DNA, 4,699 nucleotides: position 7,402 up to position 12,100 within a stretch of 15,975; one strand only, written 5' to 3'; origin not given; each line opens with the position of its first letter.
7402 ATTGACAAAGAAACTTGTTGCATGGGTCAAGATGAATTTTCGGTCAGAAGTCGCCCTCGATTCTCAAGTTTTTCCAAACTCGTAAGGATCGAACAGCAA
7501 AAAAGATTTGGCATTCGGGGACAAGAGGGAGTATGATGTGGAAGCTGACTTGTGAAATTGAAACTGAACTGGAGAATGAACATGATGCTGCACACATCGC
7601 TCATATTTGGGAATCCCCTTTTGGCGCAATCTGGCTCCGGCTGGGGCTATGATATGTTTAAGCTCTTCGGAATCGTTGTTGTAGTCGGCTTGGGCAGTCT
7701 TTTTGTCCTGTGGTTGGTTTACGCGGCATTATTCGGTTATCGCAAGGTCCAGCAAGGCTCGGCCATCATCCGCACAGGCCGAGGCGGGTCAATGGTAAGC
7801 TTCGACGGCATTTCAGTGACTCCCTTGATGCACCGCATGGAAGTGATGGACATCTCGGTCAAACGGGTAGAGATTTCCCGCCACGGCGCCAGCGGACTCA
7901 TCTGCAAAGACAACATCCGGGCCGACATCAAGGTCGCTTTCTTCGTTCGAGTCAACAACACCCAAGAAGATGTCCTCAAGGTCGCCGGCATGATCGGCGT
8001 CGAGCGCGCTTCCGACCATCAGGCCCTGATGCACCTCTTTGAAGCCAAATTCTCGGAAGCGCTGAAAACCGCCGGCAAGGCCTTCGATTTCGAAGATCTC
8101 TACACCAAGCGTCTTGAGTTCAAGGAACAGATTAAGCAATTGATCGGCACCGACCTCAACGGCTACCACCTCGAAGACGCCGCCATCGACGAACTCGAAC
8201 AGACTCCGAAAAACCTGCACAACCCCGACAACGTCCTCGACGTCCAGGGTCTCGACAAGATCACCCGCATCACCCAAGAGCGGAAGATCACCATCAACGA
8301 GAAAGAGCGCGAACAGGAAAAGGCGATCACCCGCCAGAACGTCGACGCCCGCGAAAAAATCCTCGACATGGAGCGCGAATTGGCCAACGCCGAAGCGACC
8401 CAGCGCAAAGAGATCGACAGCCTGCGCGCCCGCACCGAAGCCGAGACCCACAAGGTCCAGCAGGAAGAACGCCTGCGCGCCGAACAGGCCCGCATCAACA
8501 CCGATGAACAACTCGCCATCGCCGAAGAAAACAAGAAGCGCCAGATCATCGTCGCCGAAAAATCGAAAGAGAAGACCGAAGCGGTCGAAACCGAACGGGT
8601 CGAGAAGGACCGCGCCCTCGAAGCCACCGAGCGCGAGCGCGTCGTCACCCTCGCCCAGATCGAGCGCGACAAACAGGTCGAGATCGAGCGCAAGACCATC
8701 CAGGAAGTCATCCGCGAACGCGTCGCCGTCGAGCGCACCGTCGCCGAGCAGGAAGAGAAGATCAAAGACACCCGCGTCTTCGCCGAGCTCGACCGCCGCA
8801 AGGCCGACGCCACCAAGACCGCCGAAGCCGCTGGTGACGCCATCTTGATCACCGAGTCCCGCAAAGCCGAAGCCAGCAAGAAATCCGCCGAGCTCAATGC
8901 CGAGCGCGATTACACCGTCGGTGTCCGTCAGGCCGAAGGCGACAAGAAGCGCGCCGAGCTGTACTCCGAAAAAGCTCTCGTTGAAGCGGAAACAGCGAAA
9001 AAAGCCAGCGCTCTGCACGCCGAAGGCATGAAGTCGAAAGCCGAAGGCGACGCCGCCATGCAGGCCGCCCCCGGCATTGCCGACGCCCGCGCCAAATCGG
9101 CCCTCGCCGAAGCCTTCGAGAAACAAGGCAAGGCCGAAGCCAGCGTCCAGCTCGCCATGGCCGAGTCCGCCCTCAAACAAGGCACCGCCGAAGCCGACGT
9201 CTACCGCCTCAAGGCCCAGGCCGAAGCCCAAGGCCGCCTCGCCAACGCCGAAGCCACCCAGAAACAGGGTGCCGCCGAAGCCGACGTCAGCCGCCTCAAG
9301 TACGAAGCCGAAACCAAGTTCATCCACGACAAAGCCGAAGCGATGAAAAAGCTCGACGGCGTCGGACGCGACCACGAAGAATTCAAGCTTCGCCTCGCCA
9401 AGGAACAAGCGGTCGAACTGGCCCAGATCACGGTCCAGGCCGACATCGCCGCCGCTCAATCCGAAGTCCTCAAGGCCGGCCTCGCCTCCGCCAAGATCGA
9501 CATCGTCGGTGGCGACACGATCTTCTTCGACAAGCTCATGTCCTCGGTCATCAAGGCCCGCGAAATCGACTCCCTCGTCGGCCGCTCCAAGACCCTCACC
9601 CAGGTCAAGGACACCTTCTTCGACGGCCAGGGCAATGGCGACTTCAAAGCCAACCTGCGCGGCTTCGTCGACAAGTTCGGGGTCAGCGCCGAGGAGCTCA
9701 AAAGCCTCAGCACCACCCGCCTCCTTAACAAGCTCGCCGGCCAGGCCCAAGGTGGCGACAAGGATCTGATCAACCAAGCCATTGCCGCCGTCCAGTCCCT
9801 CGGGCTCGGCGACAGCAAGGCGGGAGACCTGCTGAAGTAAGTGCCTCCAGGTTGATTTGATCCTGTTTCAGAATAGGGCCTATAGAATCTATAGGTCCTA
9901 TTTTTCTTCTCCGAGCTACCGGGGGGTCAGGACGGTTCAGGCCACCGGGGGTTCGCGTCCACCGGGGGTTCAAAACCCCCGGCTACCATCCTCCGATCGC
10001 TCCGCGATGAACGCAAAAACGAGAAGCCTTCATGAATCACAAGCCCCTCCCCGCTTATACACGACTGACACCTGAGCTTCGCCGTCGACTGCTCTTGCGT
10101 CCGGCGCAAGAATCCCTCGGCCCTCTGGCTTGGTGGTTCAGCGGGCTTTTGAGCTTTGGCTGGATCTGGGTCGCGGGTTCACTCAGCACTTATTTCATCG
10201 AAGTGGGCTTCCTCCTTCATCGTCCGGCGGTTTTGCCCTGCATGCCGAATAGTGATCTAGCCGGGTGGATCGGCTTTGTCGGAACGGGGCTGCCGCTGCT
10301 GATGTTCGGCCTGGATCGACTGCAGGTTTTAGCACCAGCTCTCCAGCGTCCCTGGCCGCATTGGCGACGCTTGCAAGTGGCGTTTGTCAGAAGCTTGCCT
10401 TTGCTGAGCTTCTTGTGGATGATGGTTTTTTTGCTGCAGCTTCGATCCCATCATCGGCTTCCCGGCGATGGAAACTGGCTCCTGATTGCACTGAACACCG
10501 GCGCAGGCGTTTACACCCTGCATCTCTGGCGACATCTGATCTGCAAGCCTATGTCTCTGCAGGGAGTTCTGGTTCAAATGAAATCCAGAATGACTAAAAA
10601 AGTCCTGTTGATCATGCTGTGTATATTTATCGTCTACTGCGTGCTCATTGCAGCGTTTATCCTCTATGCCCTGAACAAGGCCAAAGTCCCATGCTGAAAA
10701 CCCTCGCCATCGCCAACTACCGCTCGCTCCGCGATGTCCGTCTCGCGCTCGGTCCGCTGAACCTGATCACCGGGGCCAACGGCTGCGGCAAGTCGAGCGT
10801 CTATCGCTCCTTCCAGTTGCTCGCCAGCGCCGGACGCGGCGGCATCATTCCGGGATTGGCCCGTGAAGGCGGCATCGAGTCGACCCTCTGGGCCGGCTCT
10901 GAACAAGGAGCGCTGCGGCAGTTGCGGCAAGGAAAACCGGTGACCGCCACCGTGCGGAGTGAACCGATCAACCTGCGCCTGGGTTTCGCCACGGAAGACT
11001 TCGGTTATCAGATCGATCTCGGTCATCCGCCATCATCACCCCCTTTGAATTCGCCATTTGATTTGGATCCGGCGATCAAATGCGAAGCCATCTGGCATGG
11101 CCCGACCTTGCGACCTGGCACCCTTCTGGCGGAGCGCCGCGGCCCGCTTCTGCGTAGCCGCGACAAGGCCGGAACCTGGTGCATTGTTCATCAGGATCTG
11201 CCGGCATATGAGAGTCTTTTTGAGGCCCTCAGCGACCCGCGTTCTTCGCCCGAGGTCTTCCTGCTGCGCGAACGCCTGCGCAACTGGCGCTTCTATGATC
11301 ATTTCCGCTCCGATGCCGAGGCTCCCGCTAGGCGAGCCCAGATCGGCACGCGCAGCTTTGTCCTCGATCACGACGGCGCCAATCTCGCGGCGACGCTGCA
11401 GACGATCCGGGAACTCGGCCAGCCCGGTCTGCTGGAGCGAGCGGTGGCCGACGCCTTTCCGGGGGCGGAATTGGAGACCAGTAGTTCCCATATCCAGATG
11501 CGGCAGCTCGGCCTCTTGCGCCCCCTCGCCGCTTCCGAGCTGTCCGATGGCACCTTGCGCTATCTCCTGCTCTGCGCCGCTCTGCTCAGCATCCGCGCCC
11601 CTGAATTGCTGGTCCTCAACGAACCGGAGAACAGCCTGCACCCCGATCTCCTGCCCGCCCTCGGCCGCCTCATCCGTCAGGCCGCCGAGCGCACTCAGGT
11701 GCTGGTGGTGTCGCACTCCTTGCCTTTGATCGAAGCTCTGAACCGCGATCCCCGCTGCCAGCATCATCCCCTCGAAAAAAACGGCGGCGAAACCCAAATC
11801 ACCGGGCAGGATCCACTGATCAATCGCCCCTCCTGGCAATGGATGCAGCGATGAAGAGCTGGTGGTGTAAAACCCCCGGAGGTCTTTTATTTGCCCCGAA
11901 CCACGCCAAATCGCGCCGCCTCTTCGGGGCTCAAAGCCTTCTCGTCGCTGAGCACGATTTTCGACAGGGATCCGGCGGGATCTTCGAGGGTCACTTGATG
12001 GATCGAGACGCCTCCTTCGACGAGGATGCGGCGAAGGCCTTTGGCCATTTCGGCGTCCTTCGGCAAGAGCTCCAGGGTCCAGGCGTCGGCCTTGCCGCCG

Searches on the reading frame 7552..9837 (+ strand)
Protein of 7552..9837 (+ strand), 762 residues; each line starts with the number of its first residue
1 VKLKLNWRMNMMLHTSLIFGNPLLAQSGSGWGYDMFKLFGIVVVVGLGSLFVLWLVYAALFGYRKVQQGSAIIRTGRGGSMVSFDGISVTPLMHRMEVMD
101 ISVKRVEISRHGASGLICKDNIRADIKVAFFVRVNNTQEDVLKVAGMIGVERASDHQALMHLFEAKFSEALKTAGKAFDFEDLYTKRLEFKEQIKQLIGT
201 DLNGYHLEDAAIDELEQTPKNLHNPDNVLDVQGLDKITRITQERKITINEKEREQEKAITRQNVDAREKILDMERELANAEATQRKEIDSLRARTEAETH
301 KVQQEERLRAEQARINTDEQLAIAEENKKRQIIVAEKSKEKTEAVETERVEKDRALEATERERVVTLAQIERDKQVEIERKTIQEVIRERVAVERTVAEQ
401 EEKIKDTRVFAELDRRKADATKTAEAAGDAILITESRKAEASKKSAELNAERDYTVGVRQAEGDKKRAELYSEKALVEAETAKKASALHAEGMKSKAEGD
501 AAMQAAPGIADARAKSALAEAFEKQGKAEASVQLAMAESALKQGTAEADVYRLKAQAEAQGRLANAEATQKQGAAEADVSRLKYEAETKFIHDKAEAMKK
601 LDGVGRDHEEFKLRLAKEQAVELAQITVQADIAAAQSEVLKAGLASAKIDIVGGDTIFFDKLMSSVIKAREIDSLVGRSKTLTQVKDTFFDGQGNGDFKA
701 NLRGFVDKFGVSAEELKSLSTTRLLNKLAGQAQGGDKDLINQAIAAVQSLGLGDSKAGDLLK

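Call 8: search_protein_families(library=pfam, proteins=[window:7552-9837:+], max_evalue=0.01)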
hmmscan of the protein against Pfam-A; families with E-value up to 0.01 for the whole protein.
window:7552-9837:+ (762 aa): 1 family
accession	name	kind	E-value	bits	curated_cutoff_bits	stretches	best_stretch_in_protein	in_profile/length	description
PF01145.31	Band_7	-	1.2e-10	42.1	23.6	1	66-219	3-149/176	SPFH domain / Band 7 family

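Call 9: search_protein_families(library=padloc, proteins=[window:7552-9837:+], max_evalue=0.01)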
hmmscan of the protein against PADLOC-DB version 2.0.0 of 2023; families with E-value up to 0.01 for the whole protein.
window:7552-9837:+ (762 aa): 0 families

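Call 10: search_protein_families(library=ncbifam, proteins=[window:7552-9837:+], max_evalue=0.01)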
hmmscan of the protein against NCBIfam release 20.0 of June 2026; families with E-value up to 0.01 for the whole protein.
window:7552-9837:+ (762 aa): 1 family
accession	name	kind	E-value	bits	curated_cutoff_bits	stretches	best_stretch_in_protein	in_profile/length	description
NF058507.1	FlotScfldFlot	equivalog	0.0071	15.4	700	0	531-602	323-400/477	flotillin lipid rafts scaffold protein FloT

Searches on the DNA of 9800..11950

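Call 90: search_rna_families(source=window, start=9800, end=11950, threshold=evalue, max_evalue=1)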
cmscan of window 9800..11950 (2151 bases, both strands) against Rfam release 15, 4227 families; matches with E-value up to 1: 0.
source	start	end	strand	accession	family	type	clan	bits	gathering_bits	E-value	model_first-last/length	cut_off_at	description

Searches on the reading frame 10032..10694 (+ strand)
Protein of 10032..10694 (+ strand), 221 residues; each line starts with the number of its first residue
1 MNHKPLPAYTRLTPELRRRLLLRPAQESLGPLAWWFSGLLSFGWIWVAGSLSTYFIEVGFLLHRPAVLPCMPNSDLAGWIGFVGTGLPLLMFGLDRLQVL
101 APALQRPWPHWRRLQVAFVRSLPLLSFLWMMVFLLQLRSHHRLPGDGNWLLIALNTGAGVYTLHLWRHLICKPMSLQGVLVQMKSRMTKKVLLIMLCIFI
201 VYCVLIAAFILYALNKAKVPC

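Call 8: search_protein_families(library=pfam, proteins=[window:10032-10694:+], max_evalue=0.01)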
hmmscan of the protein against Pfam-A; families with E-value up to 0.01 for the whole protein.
window:10032-10694:+ (221 aa): 0 families

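Call 9: search_protein_families(library=padloc, proteins=[window:10032-10694:+], max_evalue=0.01)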
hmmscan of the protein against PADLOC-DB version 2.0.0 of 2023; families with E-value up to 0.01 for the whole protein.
window:10032-10694:+ (221 aa): 0 families

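Call 10: search_protein_families(library=ncbifam, proteins=[window:10032-10694:+], max_evalue=0.01)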
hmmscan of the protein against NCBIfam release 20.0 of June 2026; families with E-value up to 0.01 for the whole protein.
window:10032-10694:+ (221 aa): 0 families

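Call 16: find_homologous_proteins(query=window:10032-10694:+)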
Query window:10032-10694:+ (221 aa): 1 proteins with E <= 0.001 among 880 candidates.
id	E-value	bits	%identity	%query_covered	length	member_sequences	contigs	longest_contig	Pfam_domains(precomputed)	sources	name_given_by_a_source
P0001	7.6e-124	430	89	100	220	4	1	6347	-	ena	-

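Call 18: find_encoding_contigs(protein=P0001, flank=10000, max_places=6)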
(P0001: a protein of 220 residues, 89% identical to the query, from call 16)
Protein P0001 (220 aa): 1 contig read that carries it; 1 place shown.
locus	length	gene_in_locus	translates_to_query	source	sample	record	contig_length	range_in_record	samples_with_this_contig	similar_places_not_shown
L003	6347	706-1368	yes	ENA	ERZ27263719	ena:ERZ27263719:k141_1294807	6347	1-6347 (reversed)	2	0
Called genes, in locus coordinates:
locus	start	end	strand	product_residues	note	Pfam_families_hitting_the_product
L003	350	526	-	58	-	-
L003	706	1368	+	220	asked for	-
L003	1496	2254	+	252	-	PF01728:FtsJ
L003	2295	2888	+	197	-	-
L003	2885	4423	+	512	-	PF00069:Pkinase, PF01636:APH (faint), PF07714:PK_Tyr_Ser-Thr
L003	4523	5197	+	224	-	PF00072:Response_reg, PF00486:Trans_reg_C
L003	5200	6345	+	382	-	?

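Call 78: search_protein_families(library=phrogs, proteins=[window:10032-10694:+], max_evalue=0.01)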
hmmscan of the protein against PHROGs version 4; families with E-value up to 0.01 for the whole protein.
window:10032-10694:+ (221 aa): 0 families

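Call 83: predict_structure(alignment_id=A5)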
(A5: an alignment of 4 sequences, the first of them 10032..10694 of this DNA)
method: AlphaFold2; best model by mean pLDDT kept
length: 221 residues; sequences in the alignment: 4
mean_pLDDT: 42.6   pTM: 0.28
mean pLDDT of the five models: 42.6, 41.5, 39.7, 38.7, 38.3
residues with pLDDT >= 90: 0; 70-90: 0; 50-70: 25; < 50: 196
segments of 3 or more residues with pLDDT < 50: 1-12, 17-43, 47-107, 111-128, 130-147, 149-193, 210-214, 216-221
pLDDT, mean of each block of 10 residues (from residue 1): 43 49 40 44 48 42 39 39 41 42 42 41 45 45 42 38 40 36 39 51 52 42 27
secondary structure, 60 per line:
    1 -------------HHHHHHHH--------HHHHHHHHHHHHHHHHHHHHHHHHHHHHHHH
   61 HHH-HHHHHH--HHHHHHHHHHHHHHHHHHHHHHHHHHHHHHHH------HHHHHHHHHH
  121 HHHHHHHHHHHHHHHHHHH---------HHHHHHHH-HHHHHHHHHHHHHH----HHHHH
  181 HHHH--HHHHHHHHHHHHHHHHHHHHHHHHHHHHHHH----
elements in order: H14-21 H30-63 H65-70 H73-104 H111-139 H149-156 H158-171 H176-184 H187-217
